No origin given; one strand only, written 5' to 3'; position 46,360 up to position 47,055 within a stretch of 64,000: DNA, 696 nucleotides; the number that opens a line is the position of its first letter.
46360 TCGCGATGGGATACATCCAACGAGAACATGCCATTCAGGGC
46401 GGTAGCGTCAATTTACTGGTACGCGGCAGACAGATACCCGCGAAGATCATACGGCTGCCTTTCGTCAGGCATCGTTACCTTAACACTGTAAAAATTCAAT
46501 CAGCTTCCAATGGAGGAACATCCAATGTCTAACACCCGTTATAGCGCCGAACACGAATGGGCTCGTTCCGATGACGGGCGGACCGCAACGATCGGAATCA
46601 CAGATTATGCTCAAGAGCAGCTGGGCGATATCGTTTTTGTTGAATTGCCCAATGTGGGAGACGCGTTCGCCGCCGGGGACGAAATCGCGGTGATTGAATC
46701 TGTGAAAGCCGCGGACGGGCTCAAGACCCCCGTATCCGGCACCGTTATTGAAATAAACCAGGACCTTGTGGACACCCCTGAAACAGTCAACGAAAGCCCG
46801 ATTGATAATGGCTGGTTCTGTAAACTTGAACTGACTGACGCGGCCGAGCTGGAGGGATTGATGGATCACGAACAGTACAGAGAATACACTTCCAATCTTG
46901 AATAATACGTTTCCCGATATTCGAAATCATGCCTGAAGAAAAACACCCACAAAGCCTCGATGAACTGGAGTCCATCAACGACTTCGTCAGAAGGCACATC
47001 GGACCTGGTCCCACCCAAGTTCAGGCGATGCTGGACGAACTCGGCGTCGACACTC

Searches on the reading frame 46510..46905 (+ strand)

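Call 87: search_protein_families(library=pfam, proteins=[window:46510-46905:+], max_evalue=0.001)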
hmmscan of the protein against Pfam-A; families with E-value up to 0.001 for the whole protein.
window:46510-46905:+ (131 aa): 2 families
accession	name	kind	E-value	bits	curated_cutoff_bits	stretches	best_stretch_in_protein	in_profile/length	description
PF01597.25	GCV_H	-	2.1e-42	144.3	22.2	1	10-128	2-120/122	Glycine cleavage H-protein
PF00364.28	Biotin_lipoyl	-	6.1e-05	23.2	22.1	1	48-85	22-59/73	Biotin-requiring enzyme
